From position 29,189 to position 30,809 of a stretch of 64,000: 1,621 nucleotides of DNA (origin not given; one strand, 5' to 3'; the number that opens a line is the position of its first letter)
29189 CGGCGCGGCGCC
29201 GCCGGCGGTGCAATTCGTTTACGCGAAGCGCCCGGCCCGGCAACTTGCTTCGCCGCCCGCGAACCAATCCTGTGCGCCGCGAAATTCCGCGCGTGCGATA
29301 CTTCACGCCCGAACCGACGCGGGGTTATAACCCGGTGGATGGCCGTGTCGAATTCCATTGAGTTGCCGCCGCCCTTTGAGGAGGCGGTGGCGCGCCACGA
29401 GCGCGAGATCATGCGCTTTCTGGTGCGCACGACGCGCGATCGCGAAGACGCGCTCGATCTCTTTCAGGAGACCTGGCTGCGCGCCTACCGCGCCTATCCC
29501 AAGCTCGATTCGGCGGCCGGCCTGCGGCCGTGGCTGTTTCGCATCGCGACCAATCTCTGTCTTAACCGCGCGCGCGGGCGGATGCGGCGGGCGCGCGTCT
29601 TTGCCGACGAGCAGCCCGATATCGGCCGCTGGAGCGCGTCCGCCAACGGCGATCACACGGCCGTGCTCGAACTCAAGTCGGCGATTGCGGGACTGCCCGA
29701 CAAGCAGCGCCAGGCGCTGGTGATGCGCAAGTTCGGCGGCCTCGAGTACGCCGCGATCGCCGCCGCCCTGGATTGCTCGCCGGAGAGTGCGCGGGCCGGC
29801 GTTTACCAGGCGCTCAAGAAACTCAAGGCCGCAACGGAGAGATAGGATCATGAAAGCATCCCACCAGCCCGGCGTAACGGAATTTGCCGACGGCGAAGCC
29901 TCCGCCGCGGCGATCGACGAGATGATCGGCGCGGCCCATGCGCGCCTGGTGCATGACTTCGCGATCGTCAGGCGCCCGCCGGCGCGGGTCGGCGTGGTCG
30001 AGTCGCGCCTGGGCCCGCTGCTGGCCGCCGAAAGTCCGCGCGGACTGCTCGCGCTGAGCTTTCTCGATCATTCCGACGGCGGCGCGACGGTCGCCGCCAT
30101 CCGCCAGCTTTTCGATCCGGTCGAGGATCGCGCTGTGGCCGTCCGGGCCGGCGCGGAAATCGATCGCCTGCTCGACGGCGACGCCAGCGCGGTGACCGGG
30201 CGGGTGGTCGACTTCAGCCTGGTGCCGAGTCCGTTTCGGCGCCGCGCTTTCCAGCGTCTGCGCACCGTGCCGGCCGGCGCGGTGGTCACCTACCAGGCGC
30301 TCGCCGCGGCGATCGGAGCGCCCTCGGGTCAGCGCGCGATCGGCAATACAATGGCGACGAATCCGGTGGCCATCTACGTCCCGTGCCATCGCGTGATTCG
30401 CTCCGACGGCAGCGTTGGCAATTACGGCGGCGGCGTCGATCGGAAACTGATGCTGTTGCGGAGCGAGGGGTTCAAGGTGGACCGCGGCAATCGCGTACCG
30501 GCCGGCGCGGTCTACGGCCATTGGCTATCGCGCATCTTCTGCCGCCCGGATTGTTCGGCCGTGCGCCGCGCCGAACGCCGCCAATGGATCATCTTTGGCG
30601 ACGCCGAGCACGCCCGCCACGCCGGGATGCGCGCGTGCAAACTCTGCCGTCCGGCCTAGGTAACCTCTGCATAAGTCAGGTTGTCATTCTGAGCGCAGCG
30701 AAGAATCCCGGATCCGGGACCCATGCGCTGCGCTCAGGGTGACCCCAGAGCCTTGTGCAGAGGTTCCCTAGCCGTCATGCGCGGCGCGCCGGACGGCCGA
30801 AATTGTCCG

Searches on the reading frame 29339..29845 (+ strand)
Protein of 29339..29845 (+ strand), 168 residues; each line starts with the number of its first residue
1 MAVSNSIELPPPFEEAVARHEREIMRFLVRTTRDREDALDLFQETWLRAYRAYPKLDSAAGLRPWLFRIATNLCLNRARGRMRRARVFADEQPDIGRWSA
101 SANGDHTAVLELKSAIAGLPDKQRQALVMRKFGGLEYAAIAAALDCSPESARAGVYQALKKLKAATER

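Call 78: find_encoding_contigs(protein=window:29339-29845:+, flank=3000, max_places=10)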
Protein window:29339-29845:+ (168 aa): 2 contigs read that carry it; 2 places shown.
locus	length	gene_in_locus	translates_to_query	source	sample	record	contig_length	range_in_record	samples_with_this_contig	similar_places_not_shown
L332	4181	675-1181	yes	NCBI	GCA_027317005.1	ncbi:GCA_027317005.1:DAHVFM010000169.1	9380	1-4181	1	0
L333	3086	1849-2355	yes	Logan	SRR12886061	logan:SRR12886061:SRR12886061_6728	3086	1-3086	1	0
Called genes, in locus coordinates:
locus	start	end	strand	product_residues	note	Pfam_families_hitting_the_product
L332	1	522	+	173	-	?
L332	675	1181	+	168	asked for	PF04542:Sigma70_r2, PF08281:Sigma70_r4_2, PF04545:Sigma70_r4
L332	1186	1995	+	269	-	PF01035:DNA_binding_1, PF02805:Ada_Zn_binding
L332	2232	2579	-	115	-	-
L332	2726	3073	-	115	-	PF13441:Gly-zipper_YMGG, PF13488:Gly-zipper_Omp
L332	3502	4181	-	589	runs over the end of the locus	PF01019:G_glu_transpept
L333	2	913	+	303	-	?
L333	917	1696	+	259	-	PF01026:TatD_DNase, PF01979:Amidohydro_1 (faint), PF04909:Amidohydro_2 (faint)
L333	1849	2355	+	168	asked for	PF04542:Sigma70_r2, PF08281:Sigma70_r4_2, PF04545:Sigma70_r4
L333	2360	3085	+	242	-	?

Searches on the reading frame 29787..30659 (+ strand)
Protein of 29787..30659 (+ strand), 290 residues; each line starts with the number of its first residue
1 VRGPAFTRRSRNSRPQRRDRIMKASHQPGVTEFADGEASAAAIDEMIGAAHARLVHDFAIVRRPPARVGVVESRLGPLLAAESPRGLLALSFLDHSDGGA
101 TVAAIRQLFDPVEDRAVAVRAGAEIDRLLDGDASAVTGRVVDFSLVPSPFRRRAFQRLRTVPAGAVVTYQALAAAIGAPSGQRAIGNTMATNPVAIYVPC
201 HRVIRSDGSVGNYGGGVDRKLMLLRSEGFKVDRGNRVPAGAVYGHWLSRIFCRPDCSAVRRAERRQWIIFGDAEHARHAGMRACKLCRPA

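Call 15: search_protein_families(library=pfam, proteins=[window:29787-30659:+], max_evalue=0.01)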
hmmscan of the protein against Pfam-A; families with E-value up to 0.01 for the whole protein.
window:29787-30659:+ (290 aa): 2 families
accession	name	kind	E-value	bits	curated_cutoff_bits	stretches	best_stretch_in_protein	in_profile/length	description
PF01035.26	DNA_binding_1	-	5.5e-28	97.1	27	1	149-228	1-80/81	6-O-methylguanine DNA methyltransferase, DNA binding domain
PF02805.21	Ada_Zn_binding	-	2.5e-10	40.6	23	1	241-289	17-64/65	Metal binding domain of Ada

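Call 16: find_encoding_contigs(protein=window:29787-30659:+, flank=10000, max_places=10)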
Protein window:29787-30659:+ (290 aa): no gene with exactly this product is on record in the collection.

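Call 77: find_encoding_contigs(protein=window:29850-30659:+, flank=3000, max_places=10)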
Protein window:29850-30659:+ (269 aa): 1 contig read that carries it; 1 place shown.
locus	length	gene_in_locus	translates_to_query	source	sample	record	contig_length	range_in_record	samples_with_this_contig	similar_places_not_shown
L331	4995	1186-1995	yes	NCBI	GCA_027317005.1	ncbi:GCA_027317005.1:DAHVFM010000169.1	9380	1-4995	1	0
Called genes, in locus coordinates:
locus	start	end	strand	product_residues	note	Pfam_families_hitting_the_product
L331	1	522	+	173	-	?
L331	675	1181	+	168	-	PF04542:Sigma70_r2, PF08281:Sigma70_r4_2, PF04545:Sigma70_r4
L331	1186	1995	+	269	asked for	PF01035:DNA_binding_1, PF02805:Ada_Zn_binding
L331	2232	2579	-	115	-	-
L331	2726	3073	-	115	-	PF13441:Gly-zipper_YMGG, PF13488:Gly-zipper_Omp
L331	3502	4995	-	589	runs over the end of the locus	PF01019:G_glu_transpept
